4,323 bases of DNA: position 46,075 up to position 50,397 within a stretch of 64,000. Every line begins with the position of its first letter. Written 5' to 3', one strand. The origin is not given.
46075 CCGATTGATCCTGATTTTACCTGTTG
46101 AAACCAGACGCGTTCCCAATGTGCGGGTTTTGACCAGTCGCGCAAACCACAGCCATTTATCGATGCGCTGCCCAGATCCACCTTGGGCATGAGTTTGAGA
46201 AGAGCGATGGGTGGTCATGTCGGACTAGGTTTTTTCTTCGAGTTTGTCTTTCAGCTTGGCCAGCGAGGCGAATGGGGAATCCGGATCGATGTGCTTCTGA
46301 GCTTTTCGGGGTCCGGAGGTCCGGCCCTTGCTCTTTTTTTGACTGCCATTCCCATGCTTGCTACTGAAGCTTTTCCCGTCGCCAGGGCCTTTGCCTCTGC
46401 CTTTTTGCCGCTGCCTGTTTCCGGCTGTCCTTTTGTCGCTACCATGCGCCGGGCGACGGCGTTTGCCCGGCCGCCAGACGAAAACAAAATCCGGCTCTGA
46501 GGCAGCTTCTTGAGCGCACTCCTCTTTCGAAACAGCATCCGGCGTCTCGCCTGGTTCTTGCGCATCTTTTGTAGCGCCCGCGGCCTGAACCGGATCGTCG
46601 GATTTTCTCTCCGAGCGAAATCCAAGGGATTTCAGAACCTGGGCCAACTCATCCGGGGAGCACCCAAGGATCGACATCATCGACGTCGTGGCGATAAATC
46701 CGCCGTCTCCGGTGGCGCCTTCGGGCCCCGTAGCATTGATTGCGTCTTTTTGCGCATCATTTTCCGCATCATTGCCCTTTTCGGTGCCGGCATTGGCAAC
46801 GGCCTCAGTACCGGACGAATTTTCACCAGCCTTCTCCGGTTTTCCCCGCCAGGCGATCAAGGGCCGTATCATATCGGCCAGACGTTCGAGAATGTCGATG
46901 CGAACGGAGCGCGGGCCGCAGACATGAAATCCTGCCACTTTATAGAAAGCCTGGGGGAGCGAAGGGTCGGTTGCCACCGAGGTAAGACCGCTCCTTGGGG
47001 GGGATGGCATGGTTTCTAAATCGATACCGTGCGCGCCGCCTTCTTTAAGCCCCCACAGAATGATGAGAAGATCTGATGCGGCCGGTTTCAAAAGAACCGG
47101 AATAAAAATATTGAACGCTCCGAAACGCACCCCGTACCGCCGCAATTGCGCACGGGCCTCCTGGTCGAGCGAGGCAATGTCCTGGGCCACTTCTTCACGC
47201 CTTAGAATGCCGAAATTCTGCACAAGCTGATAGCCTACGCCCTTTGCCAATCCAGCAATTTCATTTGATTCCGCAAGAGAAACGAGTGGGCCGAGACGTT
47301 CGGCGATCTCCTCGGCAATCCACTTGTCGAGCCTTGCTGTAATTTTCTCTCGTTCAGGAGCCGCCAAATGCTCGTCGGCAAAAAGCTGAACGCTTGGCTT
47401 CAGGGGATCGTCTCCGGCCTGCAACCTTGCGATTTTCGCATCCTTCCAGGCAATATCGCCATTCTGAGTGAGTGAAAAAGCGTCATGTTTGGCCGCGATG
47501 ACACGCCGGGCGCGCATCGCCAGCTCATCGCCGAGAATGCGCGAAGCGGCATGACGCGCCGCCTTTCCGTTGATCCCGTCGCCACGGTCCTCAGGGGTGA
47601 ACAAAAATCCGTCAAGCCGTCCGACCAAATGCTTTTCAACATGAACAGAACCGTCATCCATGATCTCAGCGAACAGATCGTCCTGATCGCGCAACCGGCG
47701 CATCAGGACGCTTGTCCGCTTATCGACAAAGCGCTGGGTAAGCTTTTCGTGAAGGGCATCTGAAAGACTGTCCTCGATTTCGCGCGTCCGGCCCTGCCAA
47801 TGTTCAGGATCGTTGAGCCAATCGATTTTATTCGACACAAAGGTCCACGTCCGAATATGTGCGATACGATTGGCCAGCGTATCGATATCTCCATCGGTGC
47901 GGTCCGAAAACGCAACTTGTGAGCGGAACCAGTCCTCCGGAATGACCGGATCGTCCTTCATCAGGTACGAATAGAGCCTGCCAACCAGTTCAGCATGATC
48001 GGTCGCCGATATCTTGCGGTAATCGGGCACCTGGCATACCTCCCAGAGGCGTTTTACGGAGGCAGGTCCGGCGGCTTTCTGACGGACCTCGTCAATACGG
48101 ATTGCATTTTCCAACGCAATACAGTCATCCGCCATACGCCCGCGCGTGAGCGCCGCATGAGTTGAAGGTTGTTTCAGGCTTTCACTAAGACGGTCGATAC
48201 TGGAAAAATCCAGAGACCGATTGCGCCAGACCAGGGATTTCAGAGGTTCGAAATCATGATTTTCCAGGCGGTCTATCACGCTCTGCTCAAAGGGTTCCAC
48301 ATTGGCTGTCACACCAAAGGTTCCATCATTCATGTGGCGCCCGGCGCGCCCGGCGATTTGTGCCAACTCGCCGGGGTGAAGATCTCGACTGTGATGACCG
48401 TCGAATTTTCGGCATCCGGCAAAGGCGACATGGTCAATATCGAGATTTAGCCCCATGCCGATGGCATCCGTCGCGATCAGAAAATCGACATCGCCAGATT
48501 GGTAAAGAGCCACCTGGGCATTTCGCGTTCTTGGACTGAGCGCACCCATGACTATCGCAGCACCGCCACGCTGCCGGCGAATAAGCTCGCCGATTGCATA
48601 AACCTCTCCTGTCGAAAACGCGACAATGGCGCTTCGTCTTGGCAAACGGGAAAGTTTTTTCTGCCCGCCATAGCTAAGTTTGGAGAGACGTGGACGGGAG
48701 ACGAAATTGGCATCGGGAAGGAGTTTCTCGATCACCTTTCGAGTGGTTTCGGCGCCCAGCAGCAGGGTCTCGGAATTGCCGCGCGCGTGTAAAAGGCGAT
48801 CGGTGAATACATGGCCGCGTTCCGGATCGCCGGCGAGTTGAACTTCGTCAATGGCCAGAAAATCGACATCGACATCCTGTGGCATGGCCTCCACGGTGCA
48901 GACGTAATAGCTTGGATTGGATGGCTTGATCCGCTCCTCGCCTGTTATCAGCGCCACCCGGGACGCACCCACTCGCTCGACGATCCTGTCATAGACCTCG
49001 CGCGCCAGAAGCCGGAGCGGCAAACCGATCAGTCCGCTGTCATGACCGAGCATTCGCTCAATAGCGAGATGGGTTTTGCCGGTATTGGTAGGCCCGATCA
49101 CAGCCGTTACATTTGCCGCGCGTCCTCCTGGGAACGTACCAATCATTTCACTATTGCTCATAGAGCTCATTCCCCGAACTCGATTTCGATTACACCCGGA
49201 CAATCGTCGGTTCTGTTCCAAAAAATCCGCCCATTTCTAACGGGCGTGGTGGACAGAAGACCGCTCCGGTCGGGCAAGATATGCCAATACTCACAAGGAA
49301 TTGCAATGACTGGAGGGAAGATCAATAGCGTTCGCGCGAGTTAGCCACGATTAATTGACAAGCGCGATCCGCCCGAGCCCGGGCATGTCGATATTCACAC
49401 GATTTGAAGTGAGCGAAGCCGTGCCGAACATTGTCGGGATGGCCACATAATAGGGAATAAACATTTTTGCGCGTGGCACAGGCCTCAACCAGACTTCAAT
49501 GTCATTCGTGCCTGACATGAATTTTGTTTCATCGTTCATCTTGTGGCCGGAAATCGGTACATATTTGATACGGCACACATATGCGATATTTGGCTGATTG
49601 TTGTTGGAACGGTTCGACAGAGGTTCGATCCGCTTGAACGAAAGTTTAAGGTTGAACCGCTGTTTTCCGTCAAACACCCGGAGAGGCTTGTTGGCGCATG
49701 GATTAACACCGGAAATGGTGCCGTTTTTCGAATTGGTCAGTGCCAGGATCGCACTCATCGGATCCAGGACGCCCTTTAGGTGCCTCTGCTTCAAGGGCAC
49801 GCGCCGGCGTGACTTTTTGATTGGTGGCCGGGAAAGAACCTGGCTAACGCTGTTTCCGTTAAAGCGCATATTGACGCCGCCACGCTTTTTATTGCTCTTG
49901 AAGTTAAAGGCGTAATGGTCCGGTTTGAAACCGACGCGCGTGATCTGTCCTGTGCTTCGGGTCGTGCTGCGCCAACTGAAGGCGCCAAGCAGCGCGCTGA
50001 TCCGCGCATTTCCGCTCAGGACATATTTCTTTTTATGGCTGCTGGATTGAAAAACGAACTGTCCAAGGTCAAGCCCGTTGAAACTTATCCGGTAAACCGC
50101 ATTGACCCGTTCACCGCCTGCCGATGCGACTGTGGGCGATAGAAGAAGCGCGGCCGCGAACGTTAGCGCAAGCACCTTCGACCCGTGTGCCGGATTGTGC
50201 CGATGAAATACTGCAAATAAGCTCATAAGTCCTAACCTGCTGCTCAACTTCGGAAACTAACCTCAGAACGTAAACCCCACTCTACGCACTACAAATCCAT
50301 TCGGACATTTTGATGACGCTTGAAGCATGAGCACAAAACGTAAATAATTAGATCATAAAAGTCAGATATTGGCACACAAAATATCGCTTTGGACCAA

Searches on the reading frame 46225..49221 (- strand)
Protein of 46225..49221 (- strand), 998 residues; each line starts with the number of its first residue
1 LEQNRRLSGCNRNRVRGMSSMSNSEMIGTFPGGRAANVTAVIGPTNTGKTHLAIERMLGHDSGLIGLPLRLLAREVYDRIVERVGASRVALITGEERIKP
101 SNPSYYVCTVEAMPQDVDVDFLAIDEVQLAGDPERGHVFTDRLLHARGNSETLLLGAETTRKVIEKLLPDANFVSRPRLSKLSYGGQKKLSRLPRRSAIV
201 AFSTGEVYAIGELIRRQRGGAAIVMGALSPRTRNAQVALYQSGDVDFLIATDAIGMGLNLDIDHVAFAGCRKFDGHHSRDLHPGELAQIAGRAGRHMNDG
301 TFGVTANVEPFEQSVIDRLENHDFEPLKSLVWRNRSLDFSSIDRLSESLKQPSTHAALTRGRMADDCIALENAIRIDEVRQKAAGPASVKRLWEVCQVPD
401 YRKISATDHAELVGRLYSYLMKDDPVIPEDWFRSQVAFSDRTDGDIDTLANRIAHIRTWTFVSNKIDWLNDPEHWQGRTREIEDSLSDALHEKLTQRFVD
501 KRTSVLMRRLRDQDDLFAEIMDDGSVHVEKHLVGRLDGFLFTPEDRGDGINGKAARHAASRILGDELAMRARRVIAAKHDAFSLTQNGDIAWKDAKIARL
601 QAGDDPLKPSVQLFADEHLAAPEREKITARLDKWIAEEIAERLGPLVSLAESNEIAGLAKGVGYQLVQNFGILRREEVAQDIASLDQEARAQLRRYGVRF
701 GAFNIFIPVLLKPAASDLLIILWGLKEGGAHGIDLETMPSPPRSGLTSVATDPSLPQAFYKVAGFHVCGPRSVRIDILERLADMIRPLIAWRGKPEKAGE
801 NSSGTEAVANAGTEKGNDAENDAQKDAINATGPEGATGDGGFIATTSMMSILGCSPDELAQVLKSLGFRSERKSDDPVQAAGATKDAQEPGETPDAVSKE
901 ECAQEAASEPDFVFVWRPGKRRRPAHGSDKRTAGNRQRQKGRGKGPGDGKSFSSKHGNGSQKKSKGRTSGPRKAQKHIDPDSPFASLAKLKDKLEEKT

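Call 22: search_protein_families(library=pfam, proteins=[window:46225-49221:-])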
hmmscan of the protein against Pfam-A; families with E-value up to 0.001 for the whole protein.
window:46225-49221:- (998 aa): 2 families
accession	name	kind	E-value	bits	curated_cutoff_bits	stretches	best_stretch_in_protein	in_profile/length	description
PF22527.2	DEXQc_Suv3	-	7.1e-27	94.3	27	1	38-169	15-143/154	DEXQ-box helicase domain of Suv3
PF00271.37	Helicase_C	-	5.5e-10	39.9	23.5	1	200-296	20-109/110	Helicase conserved C-terminal domain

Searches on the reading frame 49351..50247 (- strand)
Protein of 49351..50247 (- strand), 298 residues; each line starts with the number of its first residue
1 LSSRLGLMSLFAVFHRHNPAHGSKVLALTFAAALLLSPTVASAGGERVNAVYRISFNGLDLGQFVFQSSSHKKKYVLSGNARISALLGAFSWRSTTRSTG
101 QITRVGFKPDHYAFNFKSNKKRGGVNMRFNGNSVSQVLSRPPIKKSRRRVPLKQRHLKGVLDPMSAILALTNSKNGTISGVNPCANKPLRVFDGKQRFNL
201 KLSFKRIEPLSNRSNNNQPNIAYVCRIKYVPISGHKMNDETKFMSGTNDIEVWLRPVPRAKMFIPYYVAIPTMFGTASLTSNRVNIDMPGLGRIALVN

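Call 22: search_protein_families(library=pfam, proteins=[window:49351-50247:-])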
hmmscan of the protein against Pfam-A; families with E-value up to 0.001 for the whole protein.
window:49351-50247:- (298 aa): 1 family
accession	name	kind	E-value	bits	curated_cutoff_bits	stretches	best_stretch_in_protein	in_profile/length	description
PF11306.15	DUF3108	-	1.4e-19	71.2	26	1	52-279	2-206/209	Protein of unknown function (DUF3108)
